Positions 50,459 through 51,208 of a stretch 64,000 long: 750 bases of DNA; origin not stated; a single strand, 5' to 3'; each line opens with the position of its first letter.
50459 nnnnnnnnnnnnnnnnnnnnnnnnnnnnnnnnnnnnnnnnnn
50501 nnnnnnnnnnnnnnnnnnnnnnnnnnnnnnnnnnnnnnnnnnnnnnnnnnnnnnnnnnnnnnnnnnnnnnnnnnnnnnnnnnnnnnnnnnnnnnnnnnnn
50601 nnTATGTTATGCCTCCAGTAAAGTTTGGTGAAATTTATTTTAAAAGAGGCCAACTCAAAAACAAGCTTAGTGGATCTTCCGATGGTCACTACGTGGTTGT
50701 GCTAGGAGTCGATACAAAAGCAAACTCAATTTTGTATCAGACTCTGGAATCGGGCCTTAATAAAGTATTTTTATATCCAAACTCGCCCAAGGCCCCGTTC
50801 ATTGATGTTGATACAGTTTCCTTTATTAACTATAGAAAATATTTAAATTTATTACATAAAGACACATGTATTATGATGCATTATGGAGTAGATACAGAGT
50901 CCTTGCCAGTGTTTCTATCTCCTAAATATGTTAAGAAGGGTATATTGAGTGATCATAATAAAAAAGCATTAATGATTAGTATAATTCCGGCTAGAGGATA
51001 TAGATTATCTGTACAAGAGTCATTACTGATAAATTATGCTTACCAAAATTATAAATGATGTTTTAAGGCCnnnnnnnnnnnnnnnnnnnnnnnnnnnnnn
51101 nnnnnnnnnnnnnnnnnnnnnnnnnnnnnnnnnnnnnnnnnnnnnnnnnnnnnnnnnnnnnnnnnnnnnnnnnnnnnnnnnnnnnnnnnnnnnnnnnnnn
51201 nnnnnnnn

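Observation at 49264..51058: Candidate toxin-antitoxin/defence module: DUF4145 protein, Panacea (DUF4065) antitoxin-like gene and a tightly coupled downstream ORF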

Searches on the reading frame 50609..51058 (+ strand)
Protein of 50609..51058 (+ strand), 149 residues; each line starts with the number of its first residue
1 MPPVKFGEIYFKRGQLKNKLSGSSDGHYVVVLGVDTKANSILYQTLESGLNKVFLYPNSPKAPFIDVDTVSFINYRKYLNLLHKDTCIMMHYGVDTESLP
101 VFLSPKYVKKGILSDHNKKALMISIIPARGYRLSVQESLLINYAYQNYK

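Call 3: search_protein_families(library=pfam, proteins=[window:50609-51058:+], max_evalue=1)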
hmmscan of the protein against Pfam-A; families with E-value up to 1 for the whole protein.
window:50609-51058:+ (149 aa): 1 family
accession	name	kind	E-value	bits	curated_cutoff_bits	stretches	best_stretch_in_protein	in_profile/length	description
PF09778.15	Guanylate_cyc_2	-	0.042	13.6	28.1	1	23-44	159-180/212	Guanylylate cyclase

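Call 4: search_protein_families(library=padloc, proteins=[window:50609-51058:+], max_evalue=1)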
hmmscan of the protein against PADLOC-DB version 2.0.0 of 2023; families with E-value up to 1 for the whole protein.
window:50609-51058:+ (149 aa): 0 families

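Call 5: search_protein_families(library=ncbifam, proteins=[window:50609-51058:+], max_evalue=1)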
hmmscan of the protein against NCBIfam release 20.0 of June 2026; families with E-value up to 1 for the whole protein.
window:50609-51058:+ (149 aa): 0 families

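Call 7: find_homologous_proteins(query=window:50609-51058:+, max_evalue=0.01)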
Query window:50609-51058:+ (149 aa): 8 proteins with E <= 0.01 among 19 candidates.
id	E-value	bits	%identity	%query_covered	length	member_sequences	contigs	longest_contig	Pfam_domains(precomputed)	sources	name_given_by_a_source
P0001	3.9e-69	249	76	100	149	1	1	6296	-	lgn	-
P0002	1.7e-67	244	74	100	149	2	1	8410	-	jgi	jgi:hypothetical protein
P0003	4.1e-66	239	72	100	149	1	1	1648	-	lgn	-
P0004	7.2e-63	229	70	100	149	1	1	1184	-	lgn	-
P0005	1.6e-62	228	70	100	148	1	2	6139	-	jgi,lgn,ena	jgi:hypothetical protein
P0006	1.7e-61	224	68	100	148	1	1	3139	-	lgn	-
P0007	1.4e-57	212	66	100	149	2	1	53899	-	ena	-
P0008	6.1e-45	171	55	98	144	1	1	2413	-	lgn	-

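Call 8: find_encoding_contigs(protein=P0007, flank=8000, max_places=3)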
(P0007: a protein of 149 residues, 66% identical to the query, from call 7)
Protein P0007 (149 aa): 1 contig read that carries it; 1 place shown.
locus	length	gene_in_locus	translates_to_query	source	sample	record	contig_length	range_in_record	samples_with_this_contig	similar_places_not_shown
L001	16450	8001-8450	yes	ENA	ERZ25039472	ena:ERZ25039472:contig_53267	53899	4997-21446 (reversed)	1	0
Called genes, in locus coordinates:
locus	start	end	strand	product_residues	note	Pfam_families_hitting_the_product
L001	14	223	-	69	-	-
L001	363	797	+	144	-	PF02163:Peptidase_M50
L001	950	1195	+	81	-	-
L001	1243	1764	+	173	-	PF00528:BPD_transp_1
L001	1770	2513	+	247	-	PF03193:RsgA_GTPase (faint), PF00005:ABC_tran, PF13401:AAA_22 (faint), PF13304:AAA_21 (weak)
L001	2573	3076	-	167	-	-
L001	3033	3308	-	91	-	-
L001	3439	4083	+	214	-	PF00587:tRNA-synt_2b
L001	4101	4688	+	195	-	PF00587:tRNA-synt_2b (weak), PF03129:HGTP_anticodon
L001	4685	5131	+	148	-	-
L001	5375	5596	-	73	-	-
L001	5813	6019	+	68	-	-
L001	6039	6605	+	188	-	PF00717:Peptidase_S24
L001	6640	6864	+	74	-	-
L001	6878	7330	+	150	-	PF00730:HhH-GPD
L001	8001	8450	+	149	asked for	-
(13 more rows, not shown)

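Call 9: find_encoding_contigs(protein=P0002, flank=8000, max_places=3)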
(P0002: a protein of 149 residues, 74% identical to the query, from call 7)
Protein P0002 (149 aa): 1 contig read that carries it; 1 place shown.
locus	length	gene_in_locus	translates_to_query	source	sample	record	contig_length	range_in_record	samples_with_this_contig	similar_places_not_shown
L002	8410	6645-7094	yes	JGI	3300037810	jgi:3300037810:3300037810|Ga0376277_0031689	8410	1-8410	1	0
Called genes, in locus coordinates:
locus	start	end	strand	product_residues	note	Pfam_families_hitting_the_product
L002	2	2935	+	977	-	?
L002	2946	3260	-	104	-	-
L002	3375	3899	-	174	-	-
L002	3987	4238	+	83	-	-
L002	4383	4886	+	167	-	-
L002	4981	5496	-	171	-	PF02452:PemK_toxin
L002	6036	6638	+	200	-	PF13274:SocA_Panacea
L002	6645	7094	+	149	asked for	-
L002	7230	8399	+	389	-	PF01078:Mg_chelatase (faint), PF05496:RuvB_N, PF13191:AAA_16 (faint), PF00004:AAA, PF07728:AAA_5, PF13173:AAA_14 (weak), PF16193:AAA_assoc_2, PF12002:MgsA_C, +2 more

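Call 10: find_encoding_contigs(protein=P0001, flank=8000, max_places=3)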
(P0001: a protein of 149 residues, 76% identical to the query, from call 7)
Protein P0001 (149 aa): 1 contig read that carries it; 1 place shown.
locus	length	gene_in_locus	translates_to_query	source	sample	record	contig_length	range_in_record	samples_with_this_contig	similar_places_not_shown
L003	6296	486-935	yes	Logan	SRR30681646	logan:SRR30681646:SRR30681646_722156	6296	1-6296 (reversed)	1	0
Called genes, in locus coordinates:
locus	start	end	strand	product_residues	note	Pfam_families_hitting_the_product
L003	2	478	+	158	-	?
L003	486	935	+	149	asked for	-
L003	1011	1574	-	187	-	-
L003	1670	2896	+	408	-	PF05496:RuvB_N, PF13191:AAA_16 (faint), PF07728:AAA_5, PF13173:AAA_14 (faint), PF00004:AAA, PF16193:AAA_assoc_2, PF12002:MgsA_C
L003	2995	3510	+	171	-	-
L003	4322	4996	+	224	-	PF00318:Ribosomal_S2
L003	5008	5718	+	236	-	PF00889:EF_TS, PF25025:EF-Ts_N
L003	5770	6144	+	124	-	-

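Call 15: search_solved_structures(query=A1, max_evalue=10)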
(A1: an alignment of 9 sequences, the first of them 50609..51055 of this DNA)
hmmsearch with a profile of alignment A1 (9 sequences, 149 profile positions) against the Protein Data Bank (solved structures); distinct sequences matched with E-value up to 10: 2.
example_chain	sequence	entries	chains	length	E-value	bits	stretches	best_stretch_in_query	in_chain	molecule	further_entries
2ep6_A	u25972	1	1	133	0.26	14.2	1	20-63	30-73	MCTP2 protein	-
9l5u_A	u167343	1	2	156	0.94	12.4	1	21-45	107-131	DUF4150 domain-containing protein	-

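Call 16: search_protein_families(library=phrogs, proteins=[window:50609-51058:+], max_evalue=1)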
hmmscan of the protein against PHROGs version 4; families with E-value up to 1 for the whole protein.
window:50609-51058:+ (149 aa): 0 families

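Call 22: predict_structure(alignment_id=A1)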
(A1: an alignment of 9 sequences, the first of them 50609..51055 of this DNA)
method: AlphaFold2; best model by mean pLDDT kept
length: 149 residues; sequences in the alignment: 9
mean_pLDDT: 34.4   pTM: 0.20
mean pLDDT of the five models: 34.4, 33.9, 32.8, 32.7, 32.2
residues with pLDDT >= 90: 0; 70-90: 0; 50-70: 0; < 50: 149
segments of 3 or more residues with pLDDT < 50: 1-149
pLDDT, mean of each block of 10 residues (from residue 1): 28 31 32 37 36 37 33 35 34 33 31 33 32 43 42
secondary structure, 60 per line:
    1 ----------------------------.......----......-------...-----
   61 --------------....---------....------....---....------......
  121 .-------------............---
elements in order: E29-35 E40-45 E53-55 H75-78 E88-91 E98-101 H105-108 H115-121 H135-146

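Call 23: search_protein_representatives(alignment_id=A1)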
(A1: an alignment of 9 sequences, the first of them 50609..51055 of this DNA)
Query: 9 sequences, 149 profile positions. Proteins with E-value up to 0.001 (for the whole library): 18; up to 1e-10: 11; up to 1e-30: 3. The best 18 are listed.
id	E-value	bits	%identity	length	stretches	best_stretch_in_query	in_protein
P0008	7.8e-71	252.9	-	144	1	1-146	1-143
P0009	1.6e-32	128.5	-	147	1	4-145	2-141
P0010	2.4e-32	128.0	-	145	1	4-145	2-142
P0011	3.9e-29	117.6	-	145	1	3-145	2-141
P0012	8.3e-28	113.3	-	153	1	6-146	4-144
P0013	3.5e-26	108.0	-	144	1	5-144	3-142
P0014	1.9e-17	79.7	-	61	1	89-147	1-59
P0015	2.6e-14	69.4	-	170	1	4-142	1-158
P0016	9.8e-14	67.6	-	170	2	54-146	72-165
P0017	3.2e-13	65.9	-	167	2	59-131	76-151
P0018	1.8e-11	60.3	-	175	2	3-54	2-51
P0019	4.9e-09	52.3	-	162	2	4-54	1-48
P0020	1.2e-08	51.0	-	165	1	4-142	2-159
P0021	1.4e-08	50.9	-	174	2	4-55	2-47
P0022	1.3e-07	47.7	-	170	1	3-130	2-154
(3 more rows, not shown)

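Call 27: search_protein_families(library=pfam, alignment_id=A2, max_evalue=5)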
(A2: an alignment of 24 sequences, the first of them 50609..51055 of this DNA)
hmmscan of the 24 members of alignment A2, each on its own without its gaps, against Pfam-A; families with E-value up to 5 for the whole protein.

A. member 1, window:50609-51055:+ (149 aa): 1 family
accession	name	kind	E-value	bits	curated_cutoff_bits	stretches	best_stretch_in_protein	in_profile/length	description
PF09778.15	Guanylate_cyc_2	-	0.042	13.6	28.1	1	23-44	159-180/212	Guanylylate cyclase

B. families by the number of members that match (of 24 scanned): 7 families
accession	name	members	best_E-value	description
PF09778.15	Guanylate_cyc_2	6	0.033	Guanylylate cyclase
PF17944.6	Arg_decarbox_C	1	0.0042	Arginine decarboxylase C-terminal helical extension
PF16649.10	IL23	1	0.082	Interleukin 23 subunit alpha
PF08624.15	CRC_subunit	1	0.09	Chromatin remodelling complex Rsc7/Swp82 subunit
PF15489.11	CTC1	1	0.11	CST, telomere maintenance, complex subunit CTC1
PF01342.26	SAND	1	0.14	SAND domain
PF22058.2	X25_BaPul_like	1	0.19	Pullulanase X25 domain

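Call 28: find_encoding_contigs(protein=P0009, flank=6000, max_places=3)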
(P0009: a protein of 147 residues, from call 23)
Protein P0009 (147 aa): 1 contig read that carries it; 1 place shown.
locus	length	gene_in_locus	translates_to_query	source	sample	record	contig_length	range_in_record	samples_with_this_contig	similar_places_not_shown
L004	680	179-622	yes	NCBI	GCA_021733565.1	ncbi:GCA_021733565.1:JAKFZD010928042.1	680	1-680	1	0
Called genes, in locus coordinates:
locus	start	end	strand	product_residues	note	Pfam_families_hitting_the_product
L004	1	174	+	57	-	?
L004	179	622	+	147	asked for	-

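Call 29: find_encoding_contigs(protein=P0015, flank=6000, max_places=3)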
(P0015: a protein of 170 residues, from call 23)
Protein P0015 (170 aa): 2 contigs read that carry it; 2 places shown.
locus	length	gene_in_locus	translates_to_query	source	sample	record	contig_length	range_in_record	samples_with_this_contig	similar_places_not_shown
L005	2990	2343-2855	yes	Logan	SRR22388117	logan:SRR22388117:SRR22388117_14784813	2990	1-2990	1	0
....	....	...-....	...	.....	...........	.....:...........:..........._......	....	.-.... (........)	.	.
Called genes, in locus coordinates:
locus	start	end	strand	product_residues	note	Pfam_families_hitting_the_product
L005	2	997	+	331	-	?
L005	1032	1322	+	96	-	-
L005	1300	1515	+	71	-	-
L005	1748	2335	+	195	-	PF13274:SocA_Panacea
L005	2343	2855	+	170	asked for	-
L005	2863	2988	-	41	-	?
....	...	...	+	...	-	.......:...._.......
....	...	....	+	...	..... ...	-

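Call 31: find_related_loci(query=A2, collection=viral_contigs, flank=6000)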
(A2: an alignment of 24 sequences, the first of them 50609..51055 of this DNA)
Query A2 (149 aa) in viral_contigs; peptide patterns used: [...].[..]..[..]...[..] (x = any residue, [..] = any of these).
139 stretches matched a pattern, but none encodes a relative of the query by tblastn (E <= 1e-3).

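Call 32: find_related_loci(query=A1, collection=genome_contigs, flank=8000)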
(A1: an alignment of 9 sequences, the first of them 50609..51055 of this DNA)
Query A1 (149 aa) in genome_contigs; peptide patterns used: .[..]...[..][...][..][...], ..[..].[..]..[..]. (x = any residue, [..] = any of these).
134 stretches matched a pattern; 1 encode a relative of the query (tblastn E <= 1e-3); 1 distinct loci.
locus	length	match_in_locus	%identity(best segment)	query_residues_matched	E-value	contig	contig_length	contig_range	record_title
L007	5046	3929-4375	64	1-149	4e-65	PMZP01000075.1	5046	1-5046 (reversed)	MAG: Candidatus Taylorbacteria bacterium isolate fen_1323 73.20110800_E3D.67_contig_107217, whole genome shotgun sequenc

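Call 33: predict_structure(alignment_id=A2)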
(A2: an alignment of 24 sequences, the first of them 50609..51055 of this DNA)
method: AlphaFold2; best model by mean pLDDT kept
length: 149 residues; sequences in the alignment: 24
mean_pLDDT: 84.5   pTM: 0.79
mean pLDDT of the five models: 84.5, 83.1, 80.5, 73.7, 73.3
residues with pLDDT >= 90: 73; 70-90: 53; 50-70: 14; < 50: 9
segments of 3 or more residues with pLDDT < 50: 17-24
pLDDT, mean of each block of 10 residues (from residue 1): 85 64 70 95 85 70 78 85 86 92 92 93 90 92 91
secondary structure, 60 per line:
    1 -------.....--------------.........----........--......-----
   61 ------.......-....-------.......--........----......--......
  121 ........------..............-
elements in order: E8-12 E27-35 E40-47 H50-55 E70-73 H75-78 E86-89 E95-98 H99-102 E107-112 H115-128 H135-148

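Call 40: search_solved_structures(query=A2, max_evalue=10, show_alignments=3)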
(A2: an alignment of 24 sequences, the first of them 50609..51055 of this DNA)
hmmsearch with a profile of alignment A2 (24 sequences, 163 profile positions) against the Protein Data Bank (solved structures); distinct sequences matched with E-value up to 10: 0.

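Call 42: fold_search(model_id=the predicted structure, library=pdb)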
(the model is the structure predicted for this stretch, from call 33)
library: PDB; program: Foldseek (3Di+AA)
matches with E <= 10: 343; with E <= 0.001: 5
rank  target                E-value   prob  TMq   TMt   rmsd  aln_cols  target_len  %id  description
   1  4mzp_B                1.4e-05  1.00  0.52  0.65   5.7       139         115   16  MazF from S. aureus crystal form III, C2221, 2.7 A (released 2014-05-21)
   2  4mzp_C                3.9e-05  1.00  0.50  0.65   6.0       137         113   17  MazF from S. aureus crystal form III, C2221, 2.7 A (released 2014-05-21)
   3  4mzp_A                5.3e-05  1.00  0.50  0.64   6.0       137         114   17  MazF from S. aureus crystal form III, C2221, 2.7 A (released 2014-05-21)
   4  4mzp_E                5.3e-05  1.00  0.49  0.65   5.9       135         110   18  MazF from S. aureus crystal form III, C2221, 2.7 A (released 2014-05-21)
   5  4mzm_A                6.7e-05  1.00  0.54  0.69   4.7       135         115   18  MazF from S. aureus crystal form I, P212121, 2.1 A (released 2014-05-28)
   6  5ckh_B                1.6e-03  1.00  0.48  0.60   5.3       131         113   14  E. coli MazF E24A form IIb (released 2016-04-06)
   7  5cqx_B                2.2e-03  1.00  0.46  0.56   4.7       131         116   13  E. coli MazF mutant E24A in complex with MazE residues 68-82 form I (released 2016-04-06)
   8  4me7_D                2.5e-03  1.00  0.50  0.70   4.8       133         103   14  Crystal structure of Bacillus subtilis toxin MazF in complex with cognate antitoxin MazE (released 2013-10-23)
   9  7epg                  2.0e-02  0.98  0.42  0.57   5.2       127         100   11  Crystal structure of E.coli CcdB mutant S12G (released 2022-06-08)
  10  4rmo_A                2.6e-02  0.97  0.45  0.44   6.2       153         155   10  Crystal Structure of the CptIN Type III Toxin-Antitoxin System from Eubacterium rectale (released 2015-09-30)
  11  6kyt_E                3.7e-02  1.00  0.52  0.66   4.3       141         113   11  The structure of the M. tb toxin MazEF-mt1 complex (released 2020-08-05)
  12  5wyg_A                3.7e-02  0.99  0.47  0.63   4.9       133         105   10  The crystal structure of the apo form of Mtb MazF (released 2017-04-12)
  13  9ikd_K                4.2e-02  1.00  0.49  0.72   4.0       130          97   10  The apo structure of the MazF-mt3 toxin (released 2025-06-11)
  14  7du5_B                6.3e-02  0.99  0.52  0.64   4.7       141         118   11  The structure of the M.tb MazF-mt1 toxin in complex with a fragment of cognate antitoxin (released 2022-01-12)
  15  7ewj_G                7.6e-02  0.98  0.51  0.65   4.2       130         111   12  Toxin-antitoxin complex from Staphylococcus aureus (released 2022-02-16)
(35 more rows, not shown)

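Call 60: search_dna_similar(query=window:50609-51055:+, collection=phages, mode=protein, max_evalue=0.01, max_rows=10)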
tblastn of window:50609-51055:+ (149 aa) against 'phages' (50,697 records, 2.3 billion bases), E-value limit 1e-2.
No match.

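Call 65: fold_search(model_id=the predicted structure, library=viral)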
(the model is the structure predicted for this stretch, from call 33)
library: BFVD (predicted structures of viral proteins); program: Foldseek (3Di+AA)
matches with E <= 10: 442; with E <= 0.001: 1
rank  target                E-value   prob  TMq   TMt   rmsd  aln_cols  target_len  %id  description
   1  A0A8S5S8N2            5.6e-04  1.00  0.50  0.61   4.5       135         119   14  PemK-like protein [Phage sp. ctGns7]
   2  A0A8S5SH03            1.1e-03  1.00  0.41  0.43   7.8       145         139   14  PemK-like protein [Siphoviridae sp. ctBCr48]
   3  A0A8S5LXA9            1.8e-03  1.00  0.53  0.64   4.9       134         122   19  Endoribonuclease [Siphoviridae sp. ctRiO19]
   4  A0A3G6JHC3            1.9e-03  1.00  0.39  0.51   8.0       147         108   12  Type II toxin-antitoxin system PemK/MazF family toxin [Lactobacillus phage ViSo-2018a]
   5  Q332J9                3.6e-03  1.00  0.52  0.37   5.8       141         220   12  (no name in the UniProt tables at hand)
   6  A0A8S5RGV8            4.5e-03  1.00  0.47  0.29   8.8       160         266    9  PemK-like protein [virus sp. ctiha2]
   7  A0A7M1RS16            5.8e-03  1.00  0.43  0.36   5.6       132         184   14  Uncharacterized protein [uncultured phage cr6_1]
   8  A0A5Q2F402            1.6e-02  0.94  0.35  0.41   9.7       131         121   13  Uncharacterized protein [Gordonia phage Sixama]
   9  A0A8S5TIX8            2.7e-02  0.98  0.48  0.27   7.7       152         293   12  Uncharacterized protein [Myoviridae sp. ctXXl13]
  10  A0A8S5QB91            5.6e-02  0.96  0.49  0.41   8.0       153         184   17  PemK-like protein [Myoviridae sp. ctdv95]
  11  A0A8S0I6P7            6.3e-02  0.87  0.34  0.52   8.4       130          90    5  (no name in the UniProt tables at hand)
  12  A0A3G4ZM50            7.9e-02  0.35  0.26  0.10  15.6       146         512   12  Uncharacterized protein [Terrestrivirus sp.]
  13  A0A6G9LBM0            8.9e-02  0.38  0.29  0.34  13.3       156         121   12  (no name in the UniProt tables at hand)
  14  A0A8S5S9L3            1.8e-01  0.12  0.23  0.14  21.0       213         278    9  Uncharacterized protein [Phage sp. ctGns7]
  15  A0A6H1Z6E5            1.9e-01  0.80  0.42  0.39   6.5       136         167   13  (no name in the UniProt tables at hand)
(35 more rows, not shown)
